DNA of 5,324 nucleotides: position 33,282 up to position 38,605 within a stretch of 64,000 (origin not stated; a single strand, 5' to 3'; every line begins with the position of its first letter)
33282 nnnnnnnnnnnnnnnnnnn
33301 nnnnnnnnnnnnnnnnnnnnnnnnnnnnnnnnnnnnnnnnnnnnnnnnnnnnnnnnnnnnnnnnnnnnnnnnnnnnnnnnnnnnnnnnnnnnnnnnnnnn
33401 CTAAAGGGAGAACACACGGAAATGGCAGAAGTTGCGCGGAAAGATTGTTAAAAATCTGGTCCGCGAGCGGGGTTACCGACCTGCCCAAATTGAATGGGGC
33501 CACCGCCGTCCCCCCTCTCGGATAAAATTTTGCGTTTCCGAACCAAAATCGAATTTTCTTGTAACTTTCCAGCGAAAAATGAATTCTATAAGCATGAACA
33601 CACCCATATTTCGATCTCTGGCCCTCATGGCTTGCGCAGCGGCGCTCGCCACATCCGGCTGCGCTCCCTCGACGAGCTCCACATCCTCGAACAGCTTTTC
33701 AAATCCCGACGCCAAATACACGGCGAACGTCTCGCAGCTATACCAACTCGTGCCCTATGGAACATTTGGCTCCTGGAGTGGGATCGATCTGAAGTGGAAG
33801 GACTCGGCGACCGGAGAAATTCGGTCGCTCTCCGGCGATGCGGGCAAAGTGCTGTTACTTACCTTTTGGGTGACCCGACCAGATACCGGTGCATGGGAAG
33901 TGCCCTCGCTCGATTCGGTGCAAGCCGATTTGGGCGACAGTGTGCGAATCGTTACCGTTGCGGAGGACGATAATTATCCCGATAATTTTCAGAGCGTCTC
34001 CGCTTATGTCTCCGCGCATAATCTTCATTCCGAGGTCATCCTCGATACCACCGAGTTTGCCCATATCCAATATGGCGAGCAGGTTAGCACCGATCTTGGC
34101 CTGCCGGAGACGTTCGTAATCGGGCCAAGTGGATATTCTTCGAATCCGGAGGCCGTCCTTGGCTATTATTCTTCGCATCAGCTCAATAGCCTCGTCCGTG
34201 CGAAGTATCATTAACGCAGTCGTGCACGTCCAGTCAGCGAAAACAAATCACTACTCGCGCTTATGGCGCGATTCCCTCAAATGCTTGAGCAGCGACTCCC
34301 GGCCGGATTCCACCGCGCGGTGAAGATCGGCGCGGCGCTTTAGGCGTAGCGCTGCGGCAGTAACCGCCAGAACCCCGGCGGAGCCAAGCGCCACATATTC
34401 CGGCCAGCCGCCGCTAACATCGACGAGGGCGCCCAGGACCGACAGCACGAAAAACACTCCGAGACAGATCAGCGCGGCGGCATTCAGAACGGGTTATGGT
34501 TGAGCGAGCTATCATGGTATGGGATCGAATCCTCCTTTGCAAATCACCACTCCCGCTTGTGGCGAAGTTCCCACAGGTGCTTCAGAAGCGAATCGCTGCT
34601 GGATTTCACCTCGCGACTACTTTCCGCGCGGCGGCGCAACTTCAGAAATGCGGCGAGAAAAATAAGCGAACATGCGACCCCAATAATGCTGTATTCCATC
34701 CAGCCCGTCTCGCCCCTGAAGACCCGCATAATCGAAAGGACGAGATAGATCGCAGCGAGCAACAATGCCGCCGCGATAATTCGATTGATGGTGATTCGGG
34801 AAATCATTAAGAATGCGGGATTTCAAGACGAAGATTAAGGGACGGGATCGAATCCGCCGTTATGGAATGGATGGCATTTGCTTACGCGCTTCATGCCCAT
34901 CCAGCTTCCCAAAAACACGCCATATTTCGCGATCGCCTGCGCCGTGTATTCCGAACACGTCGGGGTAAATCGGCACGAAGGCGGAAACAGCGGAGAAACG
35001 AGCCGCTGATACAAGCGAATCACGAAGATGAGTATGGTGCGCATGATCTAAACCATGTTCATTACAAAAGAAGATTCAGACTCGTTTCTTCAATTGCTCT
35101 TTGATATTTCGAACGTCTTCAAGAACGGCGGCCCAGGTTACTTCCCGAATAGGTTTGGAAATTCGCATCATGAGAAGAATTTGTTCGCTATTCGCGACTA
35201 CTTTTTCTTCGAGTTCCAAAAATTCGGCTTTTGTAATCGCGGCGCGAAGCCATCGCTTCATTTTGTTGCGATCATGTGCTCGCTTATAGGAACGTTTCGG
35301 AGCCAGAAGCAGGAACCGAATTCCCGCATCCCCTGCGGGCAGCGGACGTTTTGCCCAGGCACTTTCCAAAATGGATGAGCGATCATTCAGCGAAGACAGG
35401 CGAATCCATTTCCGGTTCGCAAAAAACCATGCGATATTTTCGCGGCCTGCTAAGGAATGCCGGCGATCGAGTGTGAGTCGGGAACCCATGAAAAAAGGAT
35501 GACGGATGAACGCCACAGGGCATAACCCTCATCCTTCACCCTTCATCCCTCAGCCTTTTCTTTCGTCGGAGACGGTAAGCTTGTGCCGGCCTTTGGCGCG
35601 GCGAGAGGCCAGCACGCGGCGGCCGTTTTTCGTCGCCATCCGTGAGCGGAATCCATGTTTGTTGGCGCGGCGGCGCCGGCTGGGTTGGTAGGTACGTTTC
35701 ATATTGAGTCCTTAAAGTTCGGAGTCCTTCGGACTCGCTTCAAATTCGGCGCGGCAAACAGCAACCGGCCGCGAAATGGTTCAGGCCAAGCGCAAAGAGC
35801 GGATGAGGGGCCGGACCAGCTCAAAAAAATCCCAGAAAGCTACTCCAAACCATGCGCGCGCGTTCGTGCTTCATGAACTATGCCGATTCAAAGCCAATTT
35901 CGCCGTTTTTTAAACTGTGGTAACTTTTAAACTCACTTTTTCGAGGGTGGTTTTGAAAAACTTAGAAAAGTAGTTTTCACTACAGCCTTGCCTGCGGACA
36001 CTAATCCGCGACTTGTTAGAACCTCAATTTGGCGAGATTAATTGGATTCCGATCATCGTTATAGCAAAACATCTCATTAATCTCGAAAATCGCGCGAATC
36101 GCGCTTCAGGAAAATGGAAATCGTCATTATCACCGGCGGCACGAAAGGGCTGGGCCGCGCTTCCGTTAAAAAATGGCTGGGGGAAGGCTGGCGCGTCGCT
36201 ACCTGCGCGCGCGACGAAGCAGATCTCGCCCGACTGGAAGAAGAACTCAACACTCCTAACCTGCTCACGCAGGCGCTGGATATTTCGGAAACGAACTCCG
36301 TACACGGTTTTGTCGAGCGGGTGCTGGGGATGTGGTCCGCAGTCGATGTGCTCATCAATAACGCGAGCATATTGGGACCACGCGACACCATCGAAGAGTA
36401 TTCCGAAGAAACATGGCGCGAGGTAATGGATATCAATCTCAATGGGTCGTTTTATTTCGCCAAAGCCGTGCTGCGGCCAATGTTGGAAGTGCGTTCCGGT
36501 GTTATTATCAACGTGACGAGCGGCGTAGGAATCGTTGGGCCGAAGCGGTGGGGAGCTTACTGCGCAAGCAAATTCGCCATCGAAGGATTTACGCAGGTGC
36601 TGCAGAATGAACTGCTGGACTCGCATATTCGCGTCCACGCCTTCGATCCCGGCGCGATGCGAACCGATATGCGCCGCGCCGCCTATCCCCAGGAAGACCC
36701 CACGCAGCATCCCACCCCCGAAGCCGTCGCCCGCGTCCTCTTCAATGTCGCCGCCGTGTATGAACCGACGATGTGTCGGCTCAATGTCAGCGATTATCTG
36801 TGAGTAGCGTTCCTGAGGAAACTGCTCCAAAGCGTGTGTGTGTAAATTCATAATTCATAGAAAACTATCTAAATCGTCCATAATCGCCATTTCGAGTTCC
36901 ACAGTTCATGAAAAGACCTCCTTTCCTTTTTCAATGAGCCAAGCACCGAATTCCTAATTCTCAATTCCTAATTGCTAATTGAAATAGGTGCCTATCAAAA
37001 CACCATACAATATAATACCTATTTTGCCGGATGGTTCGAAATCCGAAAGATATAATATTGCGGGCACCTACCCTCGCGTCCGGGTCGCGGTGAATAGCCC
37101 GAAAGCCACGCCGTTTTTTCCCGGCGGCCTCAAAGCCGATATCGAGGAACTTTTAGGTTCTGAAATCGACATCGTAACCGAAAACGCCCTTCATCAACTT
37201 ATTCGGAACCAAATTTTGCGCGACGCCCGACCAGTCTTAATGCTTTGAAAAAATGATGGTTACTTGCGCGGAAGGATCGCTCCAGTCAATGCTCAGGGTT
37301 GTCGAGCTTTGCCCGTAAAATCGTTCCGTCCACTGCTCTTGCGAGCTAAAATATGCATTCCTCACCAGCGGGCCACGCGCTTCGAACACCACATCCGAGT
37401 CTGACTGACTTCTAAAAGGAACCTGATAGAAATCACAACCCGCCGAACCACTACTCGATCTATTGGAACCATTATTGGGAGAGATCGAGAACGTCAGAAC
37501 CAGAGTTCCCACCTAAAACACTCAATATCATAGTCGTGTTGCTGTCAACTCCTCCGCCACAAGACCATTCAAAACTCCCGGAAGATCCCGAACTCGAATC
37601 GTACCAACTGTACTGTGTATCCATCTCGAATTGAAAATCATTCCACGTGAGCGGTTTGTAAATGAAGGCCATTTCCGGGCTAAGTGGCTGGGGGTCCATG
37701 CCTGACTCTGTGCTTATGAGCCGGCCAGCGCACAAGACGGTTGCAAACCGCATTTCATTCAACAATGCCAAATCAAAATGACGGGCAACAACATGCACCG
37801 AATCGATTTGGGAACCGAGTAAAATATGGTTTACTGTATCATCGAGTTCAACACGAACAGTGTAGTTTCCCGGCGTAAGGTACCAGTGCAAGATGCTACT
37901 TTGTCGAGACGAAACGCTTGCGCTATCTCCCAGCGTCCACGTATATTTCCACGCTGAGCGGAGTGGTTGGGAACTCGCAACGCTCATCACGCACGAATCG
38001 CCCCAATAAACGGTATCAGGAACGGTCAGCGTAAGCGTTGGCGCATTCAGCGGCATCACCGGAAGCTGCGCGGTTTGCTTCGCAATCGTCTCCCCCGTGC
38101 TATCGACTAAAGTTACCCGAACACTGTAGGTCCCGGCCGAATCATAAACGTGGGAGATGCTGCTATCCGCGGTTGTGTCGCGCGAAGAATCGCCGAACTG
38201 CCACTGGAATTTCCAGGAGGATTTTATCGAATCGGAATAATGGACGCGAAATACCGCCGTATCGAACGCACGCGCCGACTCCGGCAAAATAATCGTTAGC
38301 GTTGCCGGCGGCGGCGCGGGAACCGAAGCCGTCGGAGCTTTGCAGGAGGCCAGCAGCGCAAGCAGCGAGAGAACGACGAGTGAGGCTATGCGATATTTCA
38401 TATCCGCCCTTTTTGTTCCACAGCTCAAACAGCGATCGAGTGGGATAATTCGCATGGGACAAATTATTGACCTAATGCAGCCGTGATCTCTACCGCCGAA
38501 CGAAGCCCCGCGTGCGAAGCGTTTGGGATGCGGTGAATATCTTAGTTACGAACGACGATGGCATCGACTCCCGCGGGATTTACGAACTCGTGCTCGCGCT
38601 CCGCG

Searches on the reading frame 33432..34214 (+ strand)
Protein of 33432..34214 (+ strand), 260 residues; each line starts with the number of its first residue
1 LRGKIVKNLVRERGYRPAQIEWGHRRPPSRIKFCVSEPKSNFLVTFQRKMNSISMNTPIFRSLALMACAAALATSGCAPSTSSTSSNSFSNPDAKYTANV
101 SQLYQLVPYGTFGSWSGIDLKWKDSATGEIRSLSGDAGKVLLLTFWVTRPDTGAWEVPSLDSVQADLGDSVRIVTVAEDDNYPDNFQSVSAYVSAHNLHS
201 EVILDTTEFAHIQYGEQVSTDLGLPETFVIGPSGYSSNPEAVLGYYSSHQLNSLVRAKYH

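Call 12: search_protein_families(library=pfam, proteins=[window:33432-34214:+], max_evalue=0.001)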
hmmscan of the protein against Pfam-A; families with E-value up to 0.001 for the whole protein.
window:33432-34214:+ (260 aa): 1 family
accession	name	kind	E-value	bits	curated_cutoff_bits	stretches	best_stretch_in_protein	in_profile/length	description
PF00578.27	AhpC-TSA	-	0.00012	22.5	26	1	126-234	13-119/124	AhpC/TSA family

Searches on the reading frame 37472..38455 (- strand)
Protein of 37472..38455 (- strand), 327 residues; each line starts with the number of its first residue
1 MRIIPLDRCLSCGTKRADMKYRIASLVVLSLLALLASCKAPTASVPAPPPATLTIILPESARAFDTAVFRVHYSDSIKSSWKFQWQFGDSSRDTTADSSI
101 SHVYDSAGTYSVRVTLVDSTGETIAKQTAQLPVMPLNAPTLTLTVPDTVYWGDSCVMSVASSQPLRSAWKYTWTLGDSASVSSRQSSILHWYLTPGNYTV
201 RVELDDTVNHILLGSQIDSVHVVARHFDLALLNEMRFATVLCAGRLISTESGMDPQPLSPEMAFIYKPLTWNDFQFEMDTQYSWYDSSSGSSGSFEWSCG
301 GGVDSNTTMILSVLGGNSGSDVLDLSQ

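Call 65: search_protein_families(library=pfam, proteins=[window:37472-38455:-], max_evalue=0.00001)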
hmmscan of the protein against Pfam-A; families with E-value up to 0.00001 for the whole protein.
window:37472-38455:- (327 aa): 2 families
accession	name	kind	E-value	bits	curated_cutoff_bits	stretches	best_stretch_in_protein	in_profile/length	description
PF18911.6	PKD_4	-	2.8e-20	72.6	27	2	55-131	8-83/85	PKD domain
PF00801.26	PKD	-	2.2e-15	56.8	23.5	2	65-125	15-74/80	PKD domain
